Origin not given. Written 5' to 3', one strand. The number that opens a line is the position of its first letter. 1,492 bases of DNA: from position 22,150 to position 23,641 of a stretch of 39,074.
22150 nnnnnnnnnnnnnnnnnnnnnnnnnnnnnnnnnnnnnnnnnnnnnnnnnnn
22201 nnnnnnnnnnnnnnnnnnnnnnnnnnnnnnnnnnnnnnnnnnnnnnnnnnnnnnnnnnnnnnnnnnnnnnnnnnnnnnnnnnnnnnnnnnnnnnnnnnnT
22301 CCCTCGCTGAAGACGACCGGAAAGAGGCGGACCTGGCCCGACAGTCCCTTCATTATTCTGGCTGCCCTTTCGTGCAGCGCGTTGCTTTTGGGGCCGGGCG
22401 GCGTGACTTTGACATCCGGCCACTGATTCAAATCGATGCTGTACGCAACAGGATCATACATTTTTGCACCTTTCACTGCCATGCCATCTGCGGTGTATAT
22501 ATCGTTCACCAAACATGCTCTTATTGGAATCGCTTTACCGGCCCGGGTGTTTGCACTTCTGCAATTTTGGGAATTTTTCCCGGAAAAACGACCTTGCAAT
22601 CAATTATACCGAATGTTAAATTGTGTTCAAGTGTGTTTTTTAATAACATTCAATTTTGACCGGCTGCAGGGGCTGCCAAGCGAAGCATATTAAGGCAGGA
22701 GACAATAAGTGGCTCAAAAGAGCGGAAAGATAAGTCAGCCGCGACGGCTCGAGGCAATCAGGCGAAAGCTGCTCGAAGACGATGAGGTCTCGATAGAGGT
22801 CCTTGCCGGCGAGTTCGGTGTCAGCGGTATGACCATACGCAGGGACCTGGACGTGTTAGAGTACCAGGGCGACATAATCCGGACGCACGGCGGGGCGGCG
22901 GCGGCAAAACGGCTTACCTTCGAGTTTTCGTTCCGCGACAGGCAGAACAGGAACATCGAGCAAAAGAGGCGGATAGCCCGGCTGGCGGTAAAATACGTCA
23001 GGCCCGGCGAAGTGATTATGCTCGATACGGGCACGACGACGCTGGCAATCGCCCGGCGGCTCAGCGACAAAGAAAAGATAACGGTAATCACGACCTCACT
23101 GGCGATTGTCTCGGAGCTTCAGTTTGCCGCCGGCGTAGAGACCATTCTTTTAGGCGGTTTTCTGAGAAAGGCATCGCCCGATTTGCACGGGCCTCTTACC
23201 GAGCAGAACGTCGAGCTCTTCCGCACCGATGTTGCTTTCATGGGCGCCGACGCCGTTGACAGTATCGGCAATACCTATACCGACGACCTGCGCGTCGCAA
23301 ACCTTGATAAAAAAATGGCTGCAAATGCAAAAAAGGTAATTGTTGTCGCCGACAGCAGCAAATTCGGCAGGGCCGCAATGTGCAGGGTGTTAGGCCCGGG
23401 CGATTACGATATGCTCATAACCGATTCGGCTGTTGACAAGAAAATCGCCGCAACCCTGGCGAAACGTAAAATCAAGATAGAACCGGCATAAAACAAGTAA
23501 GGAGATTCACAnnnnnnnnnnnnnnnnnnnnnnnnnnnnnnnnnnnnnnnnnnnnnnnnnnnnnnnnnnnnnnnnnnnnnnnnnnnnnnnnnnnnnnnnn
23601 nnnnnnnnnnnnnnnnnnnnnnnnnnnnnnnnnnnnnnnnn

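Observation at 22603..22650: A 48-bp promoter/operator module is duplicated in inverted orientation in front of two separated transcription units (copy 1)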

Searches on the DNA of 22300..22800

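Call 35: search_rna_families(source=window, start=22300, end=22800, threshold=evalue, max_evalue=1)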
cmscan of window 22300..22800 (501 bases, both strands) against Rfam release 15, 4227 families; matches with E-value up to 1: 0.
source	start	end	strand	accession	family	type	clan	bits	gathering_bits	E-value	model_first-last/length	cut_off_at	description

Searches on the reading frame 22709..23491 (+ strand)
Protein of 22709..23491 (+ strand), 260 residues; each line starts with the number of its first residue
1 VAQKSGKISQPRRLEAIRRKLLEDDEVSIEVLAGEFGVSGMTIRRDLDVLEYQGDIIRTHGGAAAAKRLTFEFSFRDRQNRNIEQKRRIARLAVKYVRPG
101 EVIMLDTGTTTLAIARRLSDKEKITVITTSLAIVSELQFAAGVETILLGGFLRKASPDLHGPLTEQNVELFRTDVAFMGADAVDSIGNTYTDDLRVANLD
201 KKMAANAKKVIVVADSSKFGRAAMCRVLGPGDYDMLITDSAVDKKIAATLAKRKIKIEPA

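Call 4: search_protein_families(library=pfam, proteins=[window:22709-23491:+])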
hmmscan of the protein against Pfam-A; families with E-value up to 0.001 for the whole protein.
window:22709-23491:+ (260 aa): 3 families
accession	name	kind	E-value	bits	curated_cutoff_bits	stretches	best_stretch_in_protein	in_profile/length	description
PF00455.28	DeoRC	-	7.4e-49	166.2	31.8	1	82-240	2-160/160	DeoR C terminal sensor domain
PF08220.18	HTH_DeoR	-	7.7e-15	54.8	21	1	13-67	1-55/57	DeoR-like helix-turn-helix domain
PF08279.18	HTH_11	-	8.8e-08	32.4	25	1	13-59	1-48/55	HTH domain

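Call 11: find_encoding_contigs(protein=window:22709-23491:+, flank=10000, max_places=10)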
Protein window:22709-23491:+ (260 aa): no gene with exactly this product is on record in the collection.

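Call 12: search_protein_families(library=ncbifam, proteins=[window:22709-23491:+])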
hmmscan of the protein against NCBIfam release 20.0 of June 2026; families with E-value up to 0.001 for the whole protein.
window:22709-23491:+ (260 aa): 12 families
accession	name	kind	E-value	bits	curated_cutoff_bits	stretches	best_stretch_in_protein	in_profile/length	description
NF040755.1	AgaR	equivalog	4.7e-59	199.6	260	1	12-257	6-253/256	transcriptional repressor AgaR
NF041397.1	TranRegGlpR_Halo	equivalog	1.3e-54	185.6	300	1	13-257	6-249/253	HTH-type transcriptional regulator GlpR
NF007316.0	PRK09802.1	equivalog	1.8e-52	178.2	351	1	12-256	17-263/269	DeoR family transcriptional regulator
NF007753.1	PRK10434.1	equivalog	4.8e-51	173.8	350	1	12-257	5-250/253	glucitol operon DNA-binding transcriptional repressor SrlR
NF040890.1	trans_reg_YgbI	equivalog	3.8e-38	131.4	400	1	21-257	14-249/253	DNA-binding transcriptional repressor YgbI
NF008154.0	PRK10906.1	equivalog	2.5e-34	118.7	331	1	10-258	3-250/252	DeoR/GlpR family transcriptional regulator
NF040887.2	trans_reg_YciT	exception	2.6e-33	115.7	450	1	15-258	6-244/246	DNA-binding transcriptional regulator YciT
NF010034.0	PRK13509.1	equivalog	9.3e-28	97.3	244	1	15-257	8-248/251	HTH-type transcriptional regulator UlaR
NF007961.0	PRK10681.1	equivalog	6.7e-27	94.5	244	1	12-257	7-250/252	DNA-binding transcriptional repressor DeoR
NF007720.0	PRK10411.1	equivalog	3.6e-24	85.4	259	1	13-239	5-232/243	L-fucose operon activator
NF001924.0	PRK00702.1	equivalog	1.5e-06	27.8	192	0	83-132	5-58/223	ribose-5-phosphate isomerase RpiA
TIGR00021.1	rpiA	equivalog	9.1e-05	22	126.4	0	85-132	1-53/218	ribose 5-phosphate isomerase A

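Call 13: find_homologous_proteins(query=window:22709-23491:+, max_evalue=1e-40)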
Query window:22709-23491:+ (260 aa): 1243 proteins with E <= 1e-40 among 5701 candidates; the best 120 are listed.
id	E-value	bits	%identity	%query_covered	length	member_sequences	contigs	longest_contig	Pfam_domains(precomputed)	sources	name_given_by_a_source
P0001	4.2e-155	532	98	100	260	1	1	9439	PF08279.19,PF00455.29,PF08220.19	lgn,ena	-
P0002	1.0e-154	531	97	100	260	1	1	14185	PF08279.19,PF00455.29,PF08220.19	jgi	-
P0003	2.3e-145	500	92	100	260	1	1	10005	PF08279.19,PF00455.29,PF08220.19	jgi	-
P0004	8.7e-143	492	90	100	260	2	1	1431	PF08279.19,PF00455.29,PF08220.19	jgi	-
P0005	1.0e-127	443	81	100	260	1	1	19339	PF08279.19,PF00455.29,PF00392.28,PF08220.19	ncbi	-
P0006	6.7e-124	430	79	100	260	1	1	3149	PF08279.19,PF00455.29,PF00392.28,PF08220.19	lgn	-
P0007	1.6e-119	416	76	100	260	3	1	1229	PF08279.19,PF00455.29,PF00392.28,PF08220.19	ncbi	-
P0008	1.7e-110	386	71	100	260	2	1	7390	PF08279.19,PF00455.29,PF08220.19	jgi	jgi:DeoR/GlpR family transcriptional regulator of sugar metabolism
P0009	1.0e-109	384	70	100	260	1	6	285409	PF08279.19,PF00455.29,PF08220.19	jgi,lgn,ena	-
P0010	2.6e-109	382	69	100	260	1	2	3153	PF08279.19,PF00455.29,PF00392.28,PF08220.19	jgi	jgi:DeoR/GlpR family transcriptional regulator of sugar metabolism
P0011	6.9e-108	378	69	99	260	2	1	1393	PF08279.19,PF00455.29,PF00392.28,PF08220.19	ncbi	-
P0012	1.3e-107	377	67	99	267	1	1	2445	PF08279.19,PF00455.29,PF08220.19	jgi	jgi:DeoR/GlpR family transcriptional regulator of sugar metabolism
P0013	6.0e-107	375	69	100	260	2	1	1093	PF08279.19,PF00455.29,PF08220.19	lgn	-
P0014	9.3e-107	374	67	98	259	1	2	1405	PF08279.19,PF00455.29,PF08220.19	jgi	jgi:DeoR/GlpR family transcriptional regulator of sugar metabolism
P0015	1.5e-106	373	68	100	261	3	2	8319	PF08279.19,PF00455.29,PF08220.19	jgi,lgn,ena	-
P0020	1.3e-105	370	67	99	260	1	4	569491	PF08279.19,PF00455.29,PF08220.19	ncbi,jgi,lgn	-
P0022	1.5e-105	370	67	100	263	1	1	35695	PF08279.19,PF00455.29,PF08220.19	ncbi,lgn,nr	ncbi:MAG: DeoR/GlpR transcriptional regulator [Sedimentisphaerales bacterium]|nr:DeoR/GlpR transcrip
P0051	1.8e-102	360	67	100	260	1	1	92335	PF08279.19,PF00455.29,PF08220.19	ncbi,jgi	ncbi:MAG: DeoR/GlpR family DNA-binding transcription regulator [Planctomycetota bacterium]|jgi:DeoR/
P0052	2.5e-102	359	66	100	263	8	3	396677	PF08279.19,PF00455.29,PF08220.19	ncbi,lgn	-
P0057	6.0e-102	358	66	100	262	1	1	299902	PF08279.19,PF00455.29,PF08220.19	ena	-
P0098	2.2e-99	350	62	100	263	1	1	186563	PF08279.19,PF00455.29,PF08220.19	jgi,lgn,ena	-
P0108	4.7e-98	345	63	100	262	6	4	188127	PF08279.19,PF00455.29,PF08220.19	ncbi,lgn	-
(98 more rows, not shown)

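Call 14: find_related_loci(query=window:22709-23491:+, collection=genome_contigs, flank=10000)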
Query window:22709-23491:+ (260 aa) in genome_contigs; peptide patterns used: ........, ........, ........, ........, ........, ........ (x = any residue, [..] = any of these).
166 stretches matched a pattern; 6 encode a relative of the query (tblastn E <= 1e-3); 6 distinct loci.
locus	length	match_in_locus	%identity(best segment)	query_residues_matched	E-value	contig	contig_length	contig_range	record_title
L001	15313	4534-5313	81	1-260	3e-139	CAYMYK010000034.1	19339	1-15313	MAG TPA_asm: uncultured Pirellulales bacterium isolate SRP214966_co5_301 genome assembly, contig: NODE_2266_length_19339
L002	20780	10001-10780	76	1-260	1e-130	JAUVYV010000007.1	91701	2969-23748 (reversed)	MAG: Phycisphaerales bacterium isolate CSMAG_1251 CSMAG_1251_k141_974716_length_91701_cov_55.9778, whole genome shotgun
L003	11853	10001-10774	67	1-258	1e-116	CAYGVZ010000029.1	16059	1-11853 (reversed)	MAG TPA_asm: uncultured Pirellulales bacterium isolate ERP119294_co1_334 genome assembly, contig: NODE_4689_length_16059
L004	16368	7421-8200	70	1-260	5e-116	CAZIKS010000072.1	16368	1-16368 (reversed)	MAG TPA_asm: uncultured Pirellulales bacterium isolate SRP068000_co4_338 genome assembly, contig: NODE_4213_length_16368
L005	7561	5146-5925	69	1-260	3e-108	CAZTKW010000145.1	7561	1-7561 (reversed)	MAG TPA_asm: uncultured Pirellulales bacterium isolate SRP214966_co5_288 genome assembly, contig: NODE_10399_length_7561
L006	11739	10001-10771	59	1-258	5e-88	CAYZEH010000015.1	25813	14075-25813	MAG TPA_asm: uncultured Pirellulales bacterium isolate SRP191223_co1_105 genome assembly, contig: NODE_1552_length_25813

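Call 25: find_encoding_contigs(protein=P0009, flank=10000, max_places=1)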
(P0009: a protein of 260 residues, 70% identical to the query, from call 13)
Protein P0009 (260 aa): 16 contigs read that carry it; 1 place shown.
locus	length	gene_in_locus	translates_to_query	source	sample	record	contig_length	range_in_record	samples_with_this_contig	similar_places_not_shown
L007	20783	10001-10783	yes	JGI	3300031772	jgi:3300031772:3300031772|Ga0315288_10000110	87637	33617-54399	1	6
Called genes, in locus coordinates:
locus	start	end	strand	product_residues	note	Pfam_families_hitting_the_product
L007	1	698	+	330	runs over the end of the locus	PF00005:ABC_tran, PF08352:oligo_HPY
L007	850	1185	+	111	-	PF01740:STAS, PF13466:STAS_2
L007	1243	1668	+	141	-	PF01842:ACT, PF19571:ACT_8, PF22629:ACT_AHAS_ss (weak)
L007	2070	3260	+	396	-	PF01916:DS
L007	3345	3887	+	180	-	PF01797:Y1_Tnp (weak)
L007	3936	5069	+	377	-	PF00278:Orn_DAP_Arg_deC, PF02784:Orn_Arg_deC_N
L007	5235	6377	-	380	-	PF01408:GFO_IDH_MocA, PF22725:GFO_IDH_MocA_C3 (weak)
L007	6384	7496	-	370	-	PF01408:GFO_IDH_MocA, PF22725:GFO_IDH_MocA_C3 (weak)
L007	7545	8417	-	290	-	PF02633:Creatininase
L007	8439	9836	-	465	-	PF00202:Aminotran_3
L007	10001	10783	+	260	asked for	PF08220:HTH_DeoR, PF08279:HTH_11, PF00455:DeoRC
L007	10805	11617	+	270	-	PF01791:DeoC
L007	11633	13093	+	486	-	PF06253:MTTB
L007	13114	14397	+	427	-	PF08240:ADH_N, PF00107:ADH_zinc_N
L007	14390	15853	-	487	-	-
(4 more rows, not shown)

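Call 26: find_encoding_contigs(protein=P0020, flank=10000, max_places=1)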
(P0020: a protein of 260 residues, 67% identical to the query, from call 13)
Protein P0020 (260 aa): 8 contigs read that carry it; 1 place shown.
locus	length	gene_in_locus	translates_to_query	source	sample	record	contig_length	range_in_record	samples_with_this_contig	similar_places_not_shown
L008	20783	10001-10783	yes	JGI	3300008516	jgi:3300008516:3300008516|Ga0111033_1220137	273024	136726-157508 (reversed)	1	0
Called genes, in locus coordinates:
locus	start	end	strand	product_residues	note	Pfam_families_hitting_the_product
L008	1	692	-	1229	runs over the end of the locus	PF13174:TPR_6 (faint), PF14559:TPR_19 (weak), PF00054:Laminin_G_1 (faint), PF07953:Toxin_R_bind_N (faint), PF13385:Laminin_G_3, PF02210:Laminin_G_2 (weak), PF13385:Laminin_G_3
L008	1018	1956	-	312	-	PF08240:ADH_N, PF16912:Glu_dehyd_C, PF00107:ADH_zinc_N, PF13602:ADH_zinc_N_2 (weak)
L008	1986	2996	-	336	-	PF00389:2-Hacid_dh, PF02826:2-Hacid_dh_C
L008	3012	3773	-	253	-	PF08450:SGL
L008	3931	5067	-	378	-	PF04041:Glyco_hydro_130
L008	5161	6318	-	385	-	PF01408:GFO_IDH_MocA, PF22725:GFO_IDH_MocA_C3 (weak)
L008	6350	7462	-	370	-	PF01408:GFO_IDH_MocA, PF22725:GFO_IDH_MocA_C3 (weak)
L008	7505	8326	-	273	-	PF02633:Creatininase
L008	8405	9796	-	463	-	PF00202:Aminotran_3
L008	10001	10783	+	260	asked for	PF08220:HTH_DeoR, PF08279:HTH_11 (weak), PF00455:DeoRC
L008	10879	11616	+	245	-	PF01791:DeoC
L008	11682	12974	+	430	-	PF08240:ADH_N, PF00107:ADH_zinc_N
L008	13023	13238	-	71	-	-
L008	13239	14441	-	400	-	PF00155:Aminotran_1_2 (weak), PF01041:DegT_DnrJ_EryC1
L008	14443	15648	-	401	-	PF04015:DUF362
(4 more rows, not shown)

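Call 27: find_encoding_contigs(protein=P0052, flank=10000, max_places=1)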
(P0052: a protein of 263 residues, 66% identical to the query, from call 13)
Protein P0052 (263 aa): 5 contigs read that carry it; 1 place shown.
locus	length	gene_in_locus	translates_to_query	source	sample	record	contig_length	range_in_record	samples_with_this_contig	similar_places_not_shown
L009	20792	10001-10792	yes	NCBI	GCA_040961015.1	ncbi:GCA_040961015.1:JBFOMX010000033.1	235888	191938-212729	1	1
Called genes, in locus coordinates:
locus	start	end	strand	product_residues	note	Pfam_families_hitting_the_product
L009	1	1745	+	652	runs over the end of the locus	PF00072:Response_reg, PF00989:PAS, PF08448:PAS_4, PF13426:PAS_9, PF08447:PAS_3 (weak), PF07730:HisKA_3, PF02518:HATPase_c, PF00072:Response_reg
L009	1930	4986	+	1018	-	PF13493:DUF4118, PF08448:PAS_4, PF13426:PAS_9, PF08447:PAS_3, PF13188:PAS_8, PF07730:HisKA_3, PF02518:HATPase_c, PF00072:Response_reg, +5 more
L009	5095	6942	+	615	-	PF02837:Glyco_hydro_2_N, PF13364:BetaGal_ABD2 (weak), PF22666:Glyco_hydro_2_N2, PF00703:Glyco_hydro_2 (weak), PF02836:Glyco_hydro_2_C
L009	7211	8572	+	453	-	PF00370:FGGY_N, PF02782:FGGY_C (weak)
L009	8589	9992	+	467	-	PF24856:AraA_central, PF11762:Arabinose_Iso_C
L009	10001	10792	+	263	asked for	PF08220:HTH_DeoR, PF08279:HTH_11, PF00455:DeoRC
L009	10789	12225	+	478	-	PF00202:Aminotran_3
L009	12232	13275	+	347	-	PF04909:Amidohydro_2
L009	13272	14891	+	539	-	PF00474:SSF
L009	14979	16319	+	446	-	PF01408:GFO_IDH_MocA, PF21252:Glyco_hydro_109_C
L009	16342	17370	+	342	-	PF26550:Tricorn_2nd (faint), PF26549:Tricorn_N (faint), PF07676:PD40 (faint)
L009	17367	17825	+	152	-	-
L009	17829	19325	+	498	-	PF03062:MBOAT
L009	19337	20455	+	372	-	PF16822:ALGX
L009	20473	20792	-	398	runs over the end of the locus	PF01232:Mannitol_dh, PF08125:Mannitol_dh_C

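Call 28: find_encoding_contigs(protein=P0098, flank=10000, max_places=1)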
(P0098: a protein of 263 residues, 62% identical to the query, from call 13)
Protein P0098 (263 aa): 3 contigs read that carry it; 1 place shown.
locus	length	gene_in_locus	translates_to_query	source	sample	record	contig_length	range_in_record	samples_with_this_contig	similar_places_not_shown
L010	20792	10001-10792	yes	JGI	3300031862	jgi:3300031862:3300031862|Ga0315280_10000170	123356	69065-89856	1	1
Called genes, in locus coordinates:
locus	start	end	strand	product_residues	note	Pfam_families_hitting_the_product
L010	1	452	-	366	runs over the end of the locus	PF14607:GxDLY, PF13472:Lipase_GDSL_2, PF14606:Lipase_GDSL_3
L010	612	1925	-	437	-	PF00083:Sugar_tr, PF07690:MFS_1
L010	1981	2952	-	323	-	PF04909:Amidohydro_2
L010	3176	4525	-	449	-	PF01408:GFO_IDH_MocA, PF22725:GFO_IDH_MocA_C3 (faint)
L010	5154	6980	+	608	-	PF02837:Glyco_hydro_2_N, PF13364:BetaGal_ABD2 (faint), PF22666:Glyco_hydro_2_N2, PF00703:Glyco_hydro_2, PF02836:Glyco_hydro_2_C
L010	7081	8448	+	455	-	PF00370:FGGY_N, PF02782:FGGY_C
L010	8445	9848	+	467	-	PF24856:AraA_central, PF11762:Arabinose_Iso_C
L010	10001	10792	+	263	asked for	PF08220:HTH_DeoR, PF08279:HTH_11, PF00455:DeoRC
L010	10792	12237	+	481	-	PF00202:Aminotran_3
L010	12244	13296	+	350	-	PF04909:Amidohydro_2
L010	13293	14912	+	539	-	PF00474:SSF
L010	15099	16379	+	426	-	PF10518:TAT_signal (weak), PF01408:GFO_IDH_MocA, PF21252:Glyco_hydro_109_C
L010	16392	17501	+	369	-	PF26549:Tricorn_N (faint), PF07676:PD40 (weak), PF23381:Beta-prop_IFT122_1st (faint), PF26550:Tricorn_2nd (weak), PF25174:Beta-prop_THOC3 (weak)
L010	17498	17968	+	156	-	-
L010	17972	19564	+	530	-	PF03062:MBOAT, PF13813:MBOAT_2 (faint)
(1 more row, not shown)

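Call 49: search_solved_structures(query=window:22709-23491:+, max_evalue=0.001)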
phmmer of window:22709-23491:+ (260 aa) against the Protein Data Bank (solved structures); distinct sequences matched with E-value up to 0.001: 1.
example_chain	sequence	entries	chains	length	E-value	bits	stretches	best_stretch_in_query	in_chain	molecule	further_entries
7l6l_A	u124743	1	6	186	1.6e-12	50.8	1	76-250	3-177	Deoxyribose operon repressor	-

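Call 54: find_encoding_contigs(protein=P0022, flank=10000, max_places=1)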
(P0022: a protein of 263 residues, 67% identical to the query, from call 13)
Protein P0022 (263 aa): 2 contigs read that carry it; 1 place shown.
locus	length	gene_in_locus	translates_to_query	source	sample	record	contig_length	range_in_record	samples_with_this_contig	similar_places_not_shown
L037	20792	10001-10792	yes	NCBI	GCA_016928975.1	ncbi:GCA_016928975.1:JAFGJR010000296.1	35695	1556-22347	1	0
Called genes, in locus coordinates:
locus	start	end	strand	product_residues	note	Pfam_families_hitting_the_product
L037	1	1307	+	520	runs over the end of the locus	-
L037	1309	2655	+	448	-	PF01408:GFO_IDH_MocA, PF19051:GFO_IDH_MocA_C2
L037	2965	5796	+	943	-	PF02384:N6_Mtase, PF01170:UPF0020 (weak), PF20473:MmeI_Mtase, PF07669:Eco57I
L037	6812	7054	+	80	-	-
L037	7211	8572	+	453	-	PF00370:FGGY_N, PF02782:FGGY_C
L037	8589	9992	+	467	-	PF24856:AraA_central, PF11762:Arabinose_Iso_C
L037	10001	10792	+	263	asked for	PF08220:HTH_DeoR, PF08279:HTH_11, PF00455:DeoRC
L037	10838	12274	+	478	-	PF00202:Aminotran_3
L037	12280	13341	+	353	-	PF04909:Amidohydro_2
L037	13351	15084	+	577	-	PF00474:SSF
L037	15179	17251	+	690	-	PF03781:FGE-sulfatase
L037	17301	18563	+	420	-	PF01408:GFO_IDH_MocA, PF21252:Glyco_hydro_109_C (weak)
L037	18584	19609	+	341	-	PF26549:Tricorn_N (faint), PF26550:Tricorn_2nd (faint), PF07676:PD40 (weak)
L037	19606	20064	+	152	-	-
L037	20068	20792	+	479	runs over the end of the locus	PF03062:MBOAT, PF13813:MBOAT_2 (weak)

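Call 55: find_encoding_contigs(protein=P0051, flank=10000, max_places=1)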
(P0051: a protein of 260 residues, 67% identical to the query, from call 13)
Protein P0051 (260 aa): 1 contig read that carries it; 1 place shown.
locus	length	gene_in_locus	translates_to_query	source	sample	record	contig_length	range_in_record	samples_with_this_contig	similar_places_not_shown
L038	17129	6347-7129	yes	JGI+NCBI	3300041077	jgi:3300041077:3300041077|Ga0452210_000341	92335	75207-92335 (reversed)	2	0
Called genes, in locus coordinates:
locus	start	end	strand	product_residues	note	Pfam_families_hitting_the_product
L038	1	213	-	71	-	PF12844:HTH_19, PF13560:HTH_31 (weak), PF01381:HTH_3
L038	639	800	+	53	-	-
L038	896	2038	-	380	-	PF01408:GFO_IDH_MocA, PF22725:GFO_IDH_MocA_C3 (weak)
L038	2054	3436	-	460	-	PF00202:Aminotran_3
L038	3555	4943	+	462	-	PF00370:FGGY_N, PF02782:FGGY_C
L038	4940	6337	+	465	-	PF02610:AraA_N (weak), PF24856:AraA_central, PF11762:Arabinose_Iso_C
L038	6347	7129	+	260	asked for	PF08220:HTH_DeoR, PF08279:HTH_11, PF00455:DeoRC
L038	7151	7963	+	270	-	PF01791:DeoC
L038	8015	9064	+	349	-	PF04909:Amidohydro_2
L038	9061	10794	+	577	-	PF00474:SSF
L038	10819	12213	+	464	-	PF00890:FAD_binding_2, PF01134:GIDA (weak), PF01266:DAO (faint), PF07992:Pyr_redox_2, PF12831:FAD_oxidored, PF13738:Pyr_redox_3, PF00070:Pyr_redox, PF02852:Pyr_redox_dim, +2 more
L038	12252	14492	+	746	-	PF00676:E1_dh, PF02779:Transket_pyr, PF02780:Transketolase_C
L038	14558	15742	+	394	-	PF00364:Biotin_lipoyl, PF25984:BSH_YknX (weak), PF02817:E3_binding, PF00198:2-oxoacid_dh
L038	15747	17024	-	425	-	PF08125:Mannitol_dh_C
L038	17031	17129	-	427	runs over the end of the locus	PF08240:ADH_N, PF00107:ADH_zinc_N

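Call 56: find_encoding_contigs(protein=P0057, flank=10000, max_places=1)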
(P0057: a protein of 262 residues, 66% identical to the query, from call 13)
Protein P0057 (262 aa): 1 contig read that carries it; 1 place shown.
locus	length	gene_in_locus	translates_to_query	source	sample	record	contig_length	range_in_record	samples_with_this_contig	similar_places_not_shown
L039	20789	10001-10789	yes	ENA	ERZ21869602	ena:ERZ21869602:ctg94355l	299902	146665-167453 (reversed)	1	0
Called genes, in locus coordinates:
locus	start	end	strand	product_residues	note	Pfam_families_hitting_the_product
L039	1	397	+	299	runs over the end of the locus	-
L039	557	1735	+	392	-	PF14652:DUF4457 (faint), PF00754:F5_F8_type_C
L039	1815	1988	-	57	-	-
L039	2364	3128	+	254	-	PF07963:N_methyl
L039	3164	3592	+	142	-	-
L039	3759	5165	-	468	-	PF01408:GFO_IDH_MocA, PF22725:GFO_IDH_MocA_C3 (faint), PF19051:GFO_IDH_MocA_C2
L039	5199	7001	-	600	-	PF03577:Peptidase_C69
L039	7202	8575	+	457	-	PF00370:FGGY_N, PF02782:FGGY_C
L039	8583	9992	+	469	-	PF24856:AraA_central, PF11762:Arabinose_Iso_C (weak)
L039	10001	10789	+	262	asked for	PF08220:HTH_DeoR, PF08279:HTH_11, PF00455:DeoRC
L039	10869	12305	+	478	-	PF00202:Aminotran_3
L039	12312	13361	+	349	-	PF04909:Amidohydro_2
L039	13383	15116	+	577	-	PF00474:SSF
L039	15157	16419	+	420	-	PF01408:GFO_IDH_MocA, PF21252:Glyco_hydro_109_C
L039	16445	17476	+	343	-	PF26550:Tricorn_2nd (faint), PF07676:PD40 (faint), PF26549:Tricorn_N (faint)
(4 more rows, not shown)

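Call 57: find_encoding_contigs(protein=P0108, flank=10000, max_places=1)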
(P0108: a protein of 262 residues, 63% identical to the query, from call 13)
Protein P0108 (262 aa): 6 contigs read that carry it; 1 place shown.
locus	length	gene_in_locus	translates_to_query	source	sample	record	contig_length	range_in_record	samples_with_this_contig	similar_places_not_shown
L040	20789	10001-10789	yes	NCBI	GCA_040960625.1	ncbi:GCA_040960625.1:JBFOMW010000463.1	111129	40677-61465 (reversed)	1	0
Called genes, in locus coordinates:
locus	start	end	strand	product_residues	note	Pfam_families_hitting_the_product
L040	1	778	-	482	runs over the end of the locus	-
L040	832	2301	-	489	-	PF04734:Ceramidase_alk (faint)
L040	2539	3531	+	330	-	PF00291:PALP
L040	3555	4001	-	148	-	-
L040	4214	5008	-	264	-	PF07963:N_methyl (weak)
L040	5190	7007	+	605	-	PF02837:Glyco_hydro_2_N, PF22666:Glyco_hydro_2_N2 (weak), PF00703:Glyco_hydro_2, PF02836:Glyco_hydro_2_C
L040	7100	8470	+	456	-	PF00370:FGGY_N, PF02782:FGGY_C (weak)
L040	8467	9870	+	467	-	PF24856:AraA_central, PF11762:Arabinose_Iso_C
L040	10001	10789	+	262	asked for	PF08220:HTH_DeoR, PF08279:HTH_11, PF00455:DeoRC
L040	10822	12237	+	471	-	PF00202:Aminotran_3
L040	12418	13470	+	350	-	PF04909:Amidohydro_2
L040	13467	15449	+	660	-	PF00474:SSF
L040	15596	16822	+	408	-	PF01408:GFO_IDH_MocA, PF21252:Glyco_hydro_109_C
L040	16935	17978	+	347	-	PF26549:Tricorn_N (faint), PF07676:PD40 (weak), PF23381:Beta-prop_IFT122_1st (faint), PF26550:Tricorn_2nd (weak), PF25174:Beta-prop_THOC3 (weak)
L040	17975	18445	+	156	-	-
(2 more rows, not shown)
